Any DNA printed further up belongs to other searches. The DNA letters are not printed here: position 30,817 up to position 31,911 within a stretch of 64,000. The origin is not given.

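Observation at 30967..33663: Candidate undescribed system: translationally coupled A-B-C operon of wHTH paralogues ending in a PLD-like effector, plus a divergent fourth paralogue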

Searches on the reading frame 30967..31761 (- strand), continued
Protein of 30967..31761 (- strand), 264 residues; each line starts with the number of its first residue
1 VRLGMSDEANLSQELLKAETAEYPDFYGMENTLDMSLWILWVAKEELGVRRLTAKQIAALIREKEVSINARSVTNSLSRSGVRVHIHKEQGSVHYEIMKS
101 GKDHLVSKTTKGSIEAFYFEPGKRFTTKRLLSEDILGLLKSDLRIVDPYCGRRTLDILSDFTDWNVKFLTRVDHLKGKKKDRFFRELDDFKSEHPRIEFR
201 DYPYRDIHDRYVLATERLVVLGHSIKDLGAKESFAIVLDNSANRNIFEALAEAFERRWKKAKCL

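Call 97: fold_search(model_id=the predicted structure, library=viral)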
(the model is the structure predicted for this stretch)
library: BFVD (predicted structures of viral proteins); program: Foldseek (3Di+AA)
matches with E <= 10: 904; with E <= 0.001: 2
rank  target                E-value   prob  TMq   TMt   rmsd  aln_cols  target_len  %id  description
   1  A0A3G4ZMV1            2.0e-04  1.00  0.35  0.28  14.7       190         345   13  PLD phosphodiesterase domain-containing protein [Terrestrivirus sp.]
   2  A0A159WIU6            5.8e-04  1.00  0.41  0.54   8.8       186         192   13  Major envelope protein (Fragment) [Orf virus]
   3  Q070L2                3.1e-03  1.00  0.36  0.27  14.9       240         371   12  Palmitylated EEV envelope lipase [Nile crocodilepox virus (isolate Crocodylus niloticus/Zimbabwe/Ume/2001)]
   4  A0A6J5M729            6.6e-03  1.00  0.27  0.58   4.6        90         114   20  Uncharacterized protein [uncultured Caudovirales phage]
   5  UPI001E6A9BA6         1.1e-02  1.00  0.26  0.60   3.1        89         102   15  (no name look-up for this kind of identifier)
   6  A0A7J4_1              1.6e-02  0.47  0.28  0.08  16.5       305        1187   10  PLD phosphodiesterase domain-containing protein [Microcystis phage LMM01]
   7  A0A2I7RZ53            1.9e-02  1.00  0.27  0.73   2.7        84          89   13  (no name in the UniProt tables at hand)
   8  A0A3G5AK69            2.2e-02  0.96  0.23  0.35  12.7       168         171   14  Z-binding domain-containing protein [Solumvirus sp.]
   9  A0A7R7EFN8            2.2e-02  0.44  0.25  0.24  15.4       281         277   11  (no name in the UniProt tables at hand)
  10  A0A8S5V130            2.5e-02  0.47  0.21  0.16  17.7       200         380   13  Uncharacterized protein [Siphoviridae sp. ct3r22]
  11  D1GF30                2.9e-02  1.00  0.23  0.58   3.1        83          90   18  Uncharacterized protein [Sulfolobus spindle-shaped virus 6]
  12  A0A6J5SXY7            2.9e-02  0.13  0.13  0.05  17.9       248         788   10  Virulence-protein E, N-terminal [uncultured Caudovirales phage]
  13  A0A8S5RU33            3.1e-02  0.23  0.19  0.14  16.1       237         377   14  (no name in the UniProt tables at hand)
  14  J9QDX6                3.3e-02  1.00  0.24  0.60   4.1        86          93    9  Regulatory protein [Clostridium phage phiMMP02]
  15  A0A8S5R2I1            3.3e-02  0.92  0.29  0.35   4.6       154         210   12  Uncharacterized protein [Siphoviridae sp. ctXX925]
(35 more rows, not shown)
